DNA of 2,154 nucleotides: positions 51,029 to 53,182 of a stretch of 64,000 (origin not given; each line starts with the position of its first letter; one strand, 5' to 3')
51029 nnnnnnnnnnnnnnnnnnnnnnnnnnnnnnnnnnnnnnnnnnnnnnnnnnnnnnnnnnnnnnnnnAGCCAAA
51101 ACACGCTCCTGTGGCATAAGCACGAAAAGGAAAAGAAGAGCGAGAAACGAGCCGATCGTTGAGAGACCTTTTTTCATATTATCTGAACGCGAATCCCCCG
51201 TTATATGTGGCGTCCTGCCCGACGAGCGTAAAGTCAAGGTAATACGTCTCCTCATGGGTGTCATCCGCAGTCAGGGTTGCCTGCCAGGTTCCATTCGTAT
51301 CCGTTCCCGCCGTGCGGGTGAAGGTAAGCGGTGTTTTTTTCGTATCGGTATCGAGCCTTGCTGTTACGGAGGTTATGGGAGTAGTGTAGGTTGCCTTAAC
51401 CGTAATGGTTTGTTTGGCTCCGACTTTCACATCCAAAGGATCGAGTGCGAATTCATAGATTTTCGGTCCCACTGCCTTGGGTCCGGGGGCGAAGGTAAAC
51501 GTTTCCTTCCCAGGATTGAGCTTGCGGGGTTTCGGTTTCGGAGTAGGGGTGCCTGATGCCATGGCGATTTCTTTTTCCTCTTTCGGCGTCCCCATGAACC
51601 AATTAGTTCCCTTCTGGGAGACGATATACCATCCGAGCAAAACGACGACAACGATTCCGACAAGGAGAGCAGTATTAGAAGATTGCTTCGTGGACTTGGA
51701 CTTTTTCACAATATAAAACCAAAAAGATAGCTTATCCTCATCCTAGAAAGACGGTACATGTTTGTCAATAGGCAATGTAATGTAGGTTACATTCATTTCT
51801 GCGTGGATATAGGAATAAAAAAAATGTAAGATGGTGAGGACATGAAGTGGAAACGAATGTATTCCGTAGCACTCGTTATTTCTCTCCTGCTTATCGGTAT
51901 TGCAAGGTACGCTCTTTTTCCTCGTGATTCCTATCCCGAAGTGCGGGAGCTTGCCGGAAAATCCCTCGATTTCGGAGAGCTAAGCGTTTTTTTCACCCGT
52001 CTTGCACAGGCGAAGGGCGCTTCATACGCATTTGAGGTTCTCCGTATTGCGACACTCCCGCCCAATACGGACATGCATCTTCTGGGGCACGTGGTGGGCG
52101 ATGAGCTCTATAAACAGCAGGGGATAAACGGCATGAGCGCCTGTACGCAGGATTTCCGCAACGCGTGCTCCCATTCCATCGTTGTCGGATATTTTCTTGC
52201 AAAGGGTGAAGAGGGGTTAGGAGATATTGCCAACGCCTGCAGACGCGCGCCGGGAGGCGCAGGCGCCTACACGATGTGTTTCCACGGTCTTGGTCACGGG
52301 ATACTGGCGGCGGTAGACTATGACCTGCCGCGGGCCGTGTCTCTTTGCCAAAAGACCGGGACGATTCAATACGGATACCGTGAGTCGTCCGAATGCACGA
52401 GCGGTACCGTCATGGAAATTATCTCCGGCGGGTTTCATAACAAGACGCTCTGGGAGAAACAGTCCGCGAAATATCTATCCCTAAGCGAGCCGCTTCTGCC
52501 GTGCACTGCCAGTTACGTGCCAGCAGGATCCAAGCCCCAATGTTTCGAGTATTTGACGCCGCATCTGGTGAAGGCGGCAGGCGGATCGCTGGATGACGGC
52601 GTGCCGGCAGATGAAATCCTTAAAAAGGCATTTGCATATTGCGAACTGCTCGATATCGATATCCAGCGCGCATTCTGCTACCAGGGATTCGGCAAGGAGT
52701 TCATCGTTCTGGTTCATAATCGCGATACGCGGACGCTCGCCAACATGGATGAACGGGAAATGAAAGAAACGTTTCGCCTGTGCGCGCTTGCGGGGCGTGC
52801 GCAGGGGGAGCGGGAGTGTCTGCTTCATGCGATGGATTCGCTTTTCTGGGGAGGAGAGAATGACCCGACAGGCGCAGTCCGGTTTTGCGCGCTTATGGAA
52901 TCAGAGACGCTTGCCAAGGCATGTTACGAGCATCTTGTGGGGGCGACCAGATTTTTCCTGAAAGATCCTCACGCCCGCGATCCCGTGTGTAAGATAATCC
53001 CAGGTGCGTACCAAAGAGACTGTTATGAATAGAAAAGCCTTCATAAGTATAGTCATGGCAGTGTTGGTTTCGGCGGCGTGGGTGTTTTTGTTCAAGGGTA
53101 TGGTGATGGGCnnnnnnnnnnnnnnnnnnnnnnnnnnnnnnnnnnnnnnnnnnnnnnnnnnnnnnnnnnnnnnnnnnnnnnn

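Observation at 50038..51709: Hint (intein-like) domain protein with Tyr-rich repeat tract embedded antisense within the paralog array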

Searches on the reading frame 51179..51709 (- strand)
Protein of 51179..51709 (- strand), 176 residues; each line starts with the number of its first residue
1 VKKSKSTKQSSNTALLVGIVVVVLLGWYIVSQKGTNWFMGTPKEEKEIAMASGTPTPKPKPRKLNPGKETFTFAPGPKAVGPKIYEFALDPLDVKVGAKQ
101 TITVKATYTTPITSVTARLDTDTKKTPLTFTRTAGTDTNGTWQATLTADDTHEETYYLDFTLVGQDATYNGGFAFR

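Call 3: search_protein_families(library=pfam, proteins=[window:51179-51709:-], max_evalue=0.1)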
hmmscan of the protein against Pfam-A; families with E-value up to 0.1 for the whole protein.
window:51179-51709:- (176 aa): 2 families
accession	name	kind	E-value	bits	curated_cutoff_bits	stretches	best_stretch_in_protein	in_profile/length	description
PF09134.16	Invasin_D3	-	0.0036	18.2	33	1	101-168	25-88/98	Invasin, domain 3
PF17957.7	Big_7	-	0.0055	17.8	24.1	1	94-157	14-67/70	Bacterial Ig domain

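Call 4: search_protein_families(library=ncbifam, proteins=[window:51179-51709:-], max_evalue=0.1)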
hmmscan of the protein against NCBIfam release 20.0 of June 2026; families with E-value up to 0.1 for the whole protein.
window:51179-51709:- (176 aa): 2 families
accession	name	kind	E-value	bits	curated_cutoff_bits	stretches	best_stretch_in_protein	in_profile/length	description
NF045517.1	halo_surf_dom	domain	0.0011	19.1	40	1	90-155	2-66/88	BGTF surface domain-containing protein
NF008051.0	PRK10785.1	equivalog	0.03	12.5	568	1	97-166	18-86/607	maltodextrin glucosidase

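Call 34: find_homologous_proteins(query=window:51179-51709:-, max_evalue=0.001)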
Query window:51179-51709:- (176 aa): 10 proteins with E <= 0.001 among 82 candidates.
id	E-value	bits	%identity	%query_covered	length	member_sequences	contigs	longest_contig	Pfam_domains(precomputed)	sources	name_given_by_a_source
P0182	3.1e-106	370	95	100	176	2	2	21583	-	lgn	-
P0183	2.6e-95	335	87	92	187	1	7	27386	-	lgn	-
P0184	2.7e-72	260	71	100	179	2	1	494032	-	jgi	-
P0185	2.5e-67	244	70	94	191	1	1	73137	-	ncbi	-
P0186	2.1e-58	215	60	100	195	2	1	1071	-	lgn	-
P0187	3.1e-55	204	58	100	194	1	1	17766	-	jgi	jgi:hypothetical protein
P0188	2.8e-53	198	59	100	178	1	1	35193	-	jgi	jgi:hypothetical protein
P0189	5.6e-53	197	69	75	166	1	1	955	-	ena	-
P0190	4.1e-50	188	58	94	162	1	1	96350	-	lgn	-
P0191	2.0e-39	153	45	100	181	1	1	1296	-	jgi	jgi:hypothetical protein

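Call 36: search_solved_structures(query=A3, max_evalue=10)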
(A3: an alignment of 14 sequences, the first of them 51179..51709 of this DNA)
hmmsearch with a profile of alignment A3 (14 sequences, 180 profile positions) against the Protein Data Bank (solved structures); distinct sequences matched with E-value up to 10: 26.
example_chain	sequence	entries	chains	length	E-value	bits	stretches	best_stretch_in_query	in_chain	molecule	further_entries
9vel_C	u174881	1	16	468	0.15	14.8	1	73-141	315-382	Gp6.1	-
7fjs_L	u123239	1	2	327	0.59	12.8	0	140-173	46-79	T6 light chain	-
2aar_7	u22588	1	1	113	0.67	12.6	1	76-111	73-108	Trigger Factor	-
2d3o_1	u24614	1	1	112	0.74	12.5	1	76-110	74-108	Trigger Factor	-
8dun_L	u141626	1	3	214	0.76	12.5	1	136-173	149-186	Antibody SKW11 light chain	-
1rvj_H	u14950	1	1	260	1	12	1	22-82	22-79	Reaction center protein H chain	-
1aig_H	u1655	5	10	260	1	12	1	22-82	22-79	PHOTOSYNTHETIC REACTION CENTER (H SUBUNIT) | REACTION CENTER PROTEIN H CHAIN | PHOTOSYNTHETIC REACTION CENTER REACTION CENTER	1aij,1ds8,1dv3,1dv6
7pil_H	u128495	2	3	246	1.1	11.9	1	22-82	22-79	Reaction center protein H chain | RC-H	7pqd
6z27_H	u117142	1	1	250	1.2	11.9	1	22-82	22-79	Reaction center protein H chain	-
7od5_H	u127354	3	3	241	1.2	11.8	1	23-82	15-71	Reaction center protein H chain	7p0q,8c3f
1e14_H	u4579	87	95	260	1.2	11.8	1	22-82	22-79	Reaction center protein H chain | PHOTOSYNTHETIC REACTION CENTER H SUBUNIT | PHOTOSYNTHETIC REACTION CENTER PROTEIN H CHAIN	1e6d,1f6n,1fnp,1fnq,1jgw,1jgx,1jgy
7f0l_H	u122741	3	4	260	1.2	11.8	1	22-82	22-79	Reaction center protein H chain | Photosynthetic reaction center subunit H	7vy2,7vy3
7p17_H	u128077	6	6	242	1.2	11.8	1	23-82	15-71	Reaction center protein H chain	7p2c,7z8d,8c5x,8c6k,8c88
7mh3_H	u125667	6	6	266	1.3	11.7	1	22-82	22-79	Reaction center protein H chain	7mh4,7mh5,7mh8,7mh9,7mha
4in5_H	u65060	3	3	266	1.3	11.7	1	22-82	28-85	Reaction center protein H chain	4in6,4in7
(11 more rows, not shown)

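Call 37: search_protein_families(library=pfam, alignment_id=A3, max_evalue=0.1)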
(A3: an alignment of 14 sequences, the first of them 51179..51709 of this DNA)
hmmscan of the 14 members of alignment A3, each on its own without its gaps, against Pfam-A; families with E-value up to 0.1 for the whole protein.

A. member 1, window:51179-51709:- (176 aa): 2 families
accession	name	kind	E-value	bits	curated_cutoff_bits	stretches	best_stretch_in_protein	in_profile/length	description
PF09134.16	Invasin_D3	-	0.0036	18.2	33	1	101-168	25-88/98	Invasin, domain 3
PF17957.7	Big_7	-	0.0055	17.8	24.1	1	94-157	14-67/70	Bacterial Ig domain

B. families by the number of members that match (of 14 scanned): 14 families
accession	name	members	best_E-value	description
PF17957.7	Big_7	3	0.0055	Bacterial Ig domain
PF09134.16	Invasin_D3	2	0.0036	Invasin, domain 3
PF22633.2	F5_F8_type_C_2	2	0.034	NedA-like, galactose-binding domain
PF17295.7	DUF5348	1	0.011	Domain of unknown function (DUF5348)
PF24893.1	DUF7743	1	0.029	Domain of unknown function (DUF7743)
PF01459.28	Porin_3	1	0.032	Eukaryotic porin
PF21568.3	AIMA-like_N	1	0.037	1,3-alpha-isomaltosidase-like, N-terminal domain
PF16982.10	Flp1_like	1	0.05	Putative Flagellin, Flp1-like, domain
PF16480.10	DUF5057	1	0.056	Domain of unknown function (DUF5057)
PF20143.4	NAD_kinase_C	1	0.063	ATP-NAD kinase C-terminal domain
PF05738.19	Cna_B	1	0.071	Cna protein B-type domain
PF15418.12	DUF4625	1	0.073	Domain of unknown function (DUF4625)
PF10648.15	Gmad2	1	0.083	Immunoglobulin-like domain of bacterial spore germination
PF11297.13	DUF3098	1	0.086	Protein of unknown function (DUF3098)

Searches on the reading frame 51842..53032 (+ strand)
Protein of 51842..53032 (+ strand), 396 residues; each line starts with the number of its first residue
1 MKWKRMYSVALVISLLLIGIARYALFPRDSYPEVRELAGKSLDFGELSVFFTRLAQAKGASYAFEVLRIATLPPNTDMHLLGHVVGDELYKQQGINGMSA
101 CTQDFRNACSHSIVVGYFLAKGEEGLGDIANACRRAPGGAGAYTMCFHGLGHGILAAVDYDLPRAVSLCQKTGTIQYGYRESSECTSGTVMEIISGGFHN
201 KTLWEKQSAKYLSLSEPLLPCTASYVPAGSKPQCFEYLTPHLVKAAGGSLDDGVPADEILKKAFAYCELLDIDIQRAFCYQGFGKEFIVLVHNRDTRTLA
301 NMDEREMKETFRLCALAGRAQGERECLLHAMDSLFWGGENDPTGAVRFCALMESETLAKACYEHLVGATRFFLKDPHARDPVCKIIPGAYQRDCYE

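Call 3: search_protein_families(library=pfam, proteins=[window:51842-53032:+], max_evalue=0.1)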
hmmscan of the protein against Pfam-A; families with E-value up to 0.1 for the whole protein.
window:51842-53032:+ (396 aa): 0 families

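Call 4: search_protein_families(library=ncbifam, proteins=[window:51842-53032:+], max_evalue=0.1)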
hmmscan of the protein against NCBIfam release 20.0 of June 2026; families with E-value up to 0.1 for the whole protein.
window:51842-53032:+ (396 aa): 0 families

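Call 25: find_homologous_proteins(query=window:51842-53032:+, max_evalue=0.001)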
Query window:51842-53032:+ (396 aa): 1125 proteins with E <= 0.001 among 6668 candidates; the best 120 are listed.
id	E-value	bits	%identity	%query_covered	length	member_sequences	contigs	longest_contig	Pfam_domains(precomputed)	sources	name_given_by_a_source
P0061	4.0e-273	923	100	100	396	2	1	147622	-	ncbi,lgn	-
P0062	1.7e-196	671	72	100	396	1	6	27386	-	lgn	-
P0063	4.5e-178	610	68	97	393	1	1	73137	-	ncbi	-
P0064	4.6e-163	561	63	92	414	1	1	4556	-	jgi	jgi:hypothetical protein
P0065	2.8e-158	545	69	88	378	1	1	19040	-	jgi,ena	-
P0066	1.7e-157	543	59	99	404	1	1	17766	-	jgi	jgi:hypothetical protein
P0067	1.7e-155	536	65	92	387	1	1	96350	-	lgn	-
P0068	4.6e-152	525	59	97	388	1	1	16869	-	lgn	-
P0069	5.4e-152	524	61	91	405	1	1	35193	-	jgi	jgi:hypothetical protein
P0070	2.1e-148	513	57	97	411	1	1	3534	-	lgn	-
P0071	1.2e-147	510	55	99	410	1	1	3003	-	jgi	jgi:hypothetical protein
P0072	8.8e-133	461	53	99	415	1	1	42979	-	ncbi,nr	ncbi:MAG: hypothetical protein HY006_02395 [Candidatus Sungbacteria bacterium]|nr:hypothetical prote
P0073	7.2e-131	455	51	93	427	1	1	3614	-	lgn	-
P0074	4.8e-130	452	52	92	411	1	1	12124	-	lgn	-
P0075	1.3e-129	451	52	92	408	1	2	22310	-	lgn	-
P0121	2.8e-121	423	49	92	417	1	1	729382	-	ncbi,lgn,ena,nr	ncbi:MAG: hypothetical protein KJI72_01480 [Patescibacteria group bacterium]|nr:hypothetical protein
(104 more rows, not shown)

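Call 26: list_cluster_members(proteins=[P0061, P0003, P0002, P0011, P0012, P0015])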
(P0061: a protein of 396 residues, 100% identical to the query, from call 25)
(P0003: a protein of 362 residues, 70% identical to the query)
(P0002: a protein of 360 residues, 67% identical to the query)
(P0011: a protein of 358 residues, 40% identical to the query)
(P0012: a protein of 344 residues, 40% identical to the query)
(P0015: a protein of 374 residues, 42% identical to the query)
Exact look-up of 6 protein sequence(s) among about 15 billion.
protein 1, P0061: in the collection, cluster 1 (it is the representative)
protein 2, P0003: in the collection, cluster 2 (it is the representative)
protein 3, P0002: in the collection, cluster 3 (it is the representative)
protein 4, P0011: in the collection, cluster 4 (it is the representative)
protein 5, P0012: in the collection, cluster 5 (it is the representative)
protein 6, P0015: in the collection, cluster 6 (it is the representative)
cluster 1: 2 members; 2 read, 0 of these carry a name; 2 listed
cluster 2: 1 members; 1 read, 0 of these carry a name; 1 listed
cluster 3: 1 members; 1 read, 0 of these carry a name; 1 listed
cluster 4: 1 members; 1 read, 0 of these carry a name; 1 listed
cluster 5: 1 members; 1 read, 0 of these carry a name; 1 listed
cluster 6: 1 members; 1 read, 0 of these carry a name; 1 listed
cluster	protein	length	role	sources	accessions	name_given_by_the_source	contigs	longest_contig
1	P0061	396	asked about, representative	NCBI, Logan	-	-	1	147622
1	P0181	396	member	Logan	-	-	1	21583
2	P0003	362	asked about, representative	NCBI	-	-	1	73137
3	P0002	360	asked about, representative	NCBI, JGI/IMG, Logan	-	-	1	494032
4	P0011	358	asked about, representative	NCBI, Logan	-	-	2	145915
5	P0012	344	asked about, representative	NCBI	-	-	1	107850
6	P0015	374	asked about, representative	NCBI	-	-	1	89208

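Call 27: find_encoding_contigs(protein=P0121, flank=10000, max_places=1)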
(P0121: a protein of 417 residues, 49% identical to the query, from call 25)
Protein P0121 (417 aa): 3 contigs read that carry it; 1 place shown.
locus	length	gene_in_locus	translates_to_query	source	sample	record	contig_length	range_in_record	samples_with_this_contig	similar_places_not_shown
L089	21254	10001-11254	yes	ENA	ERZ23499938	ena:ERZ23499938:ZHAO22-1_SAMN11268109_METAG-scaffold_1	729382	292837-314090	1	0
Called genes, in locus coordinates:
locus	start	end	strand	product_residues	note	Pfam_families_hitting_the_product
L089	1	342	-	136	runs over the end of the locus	PF11969:DcpS_C, PF01230:HIT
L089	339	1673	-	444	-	PF13393:tRNA-synt_His, PF00587:tRNA-synt_2b, PF03129:HGTP_anticodon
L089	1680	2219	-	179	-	PF10502:Peptidase_S26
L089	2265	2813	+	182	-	PF01195:Pept_tRNA_hydro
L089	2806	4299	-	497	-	-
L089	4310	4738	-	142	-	-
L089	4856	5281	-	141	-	-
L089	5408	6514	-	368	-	-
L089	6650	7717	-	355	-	-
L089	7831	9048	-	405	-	-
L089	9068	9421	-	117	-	PF12840:HTH_20 (weak), PF01022:HTH_5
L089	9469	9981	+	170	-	-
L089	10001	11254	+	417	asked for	-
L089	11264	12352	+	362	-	-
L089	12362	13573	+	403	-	-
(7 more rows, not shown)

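Call 28: find_encoding_contigs(protein=P0072, flank=10000, max_places=1)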
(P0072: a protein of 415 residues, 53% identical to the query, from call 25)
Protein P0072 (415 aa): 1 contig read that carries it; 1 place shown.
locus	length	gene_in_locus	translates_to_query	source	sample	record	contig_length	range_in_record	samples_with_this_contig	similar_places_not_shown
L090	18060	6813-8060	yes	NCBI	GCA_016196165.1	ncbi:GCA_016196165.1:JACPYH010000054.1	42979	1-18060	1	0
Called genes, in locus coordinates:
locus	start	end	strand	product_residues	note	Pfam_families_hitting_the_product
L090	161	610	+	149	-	PF00581:Rhodanese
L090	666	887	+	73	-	-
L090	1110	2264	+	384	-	-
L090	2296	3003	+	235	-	PF13462:Thioredoxin_4, PF01323:DSBA (weak)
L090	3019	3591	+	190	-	-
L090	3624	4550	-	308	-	-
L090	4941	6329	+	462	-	-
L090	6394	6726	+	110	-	-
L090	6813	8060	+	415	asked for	-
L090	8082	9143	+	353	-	-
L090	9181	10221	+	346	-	-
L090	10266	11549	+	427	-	-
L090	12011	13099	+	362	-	-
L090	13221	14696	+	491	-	-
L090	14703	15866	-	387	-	-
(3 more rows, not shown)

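Call 42: predict_structure(alignment_id=A2)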
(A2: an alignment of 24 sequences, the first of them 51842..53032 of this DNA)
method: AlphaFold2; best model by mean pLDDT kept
length: 396 residues; sequences in the alignment: 24
mean_pLDDT: 91.2   pTM: 0.86
mean pLDDT of the five models: 91.2, 90.9, 90.0, 88.6, 87.7
residues with pLDDT >= 90: 280; 70-90: 104; 50-70: 12; < 50: 0
segments of 3 or more residues with pLDDT < 50: none
pLDDT, mean of each block of 10 residues (from residue 1): 74 86 58 88 94 97 92 87 95 93 86 94 94 87 91 95 97 91 96 87 94 96 96 96 97 94 98 97 94 85 94 96 97 85 93 93 93 86 92 89
secondary structure, 60 per line:
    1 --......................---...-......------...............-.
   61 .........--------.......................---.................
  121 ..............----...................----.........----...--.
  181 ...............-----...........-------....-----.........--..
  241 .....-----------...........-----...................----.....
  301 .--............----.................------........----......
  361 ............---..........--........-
elements in order: H3-24 H32-37 H44-58 H60-69 H78-100 H104-134 H139-157 H162-170 H180-195 H201-211 H219-222 H228-236 H239-245 H257-267 H273-291 H296-301 H304-315 H320-336 H343-350 H355-372 H376-385 H388-395
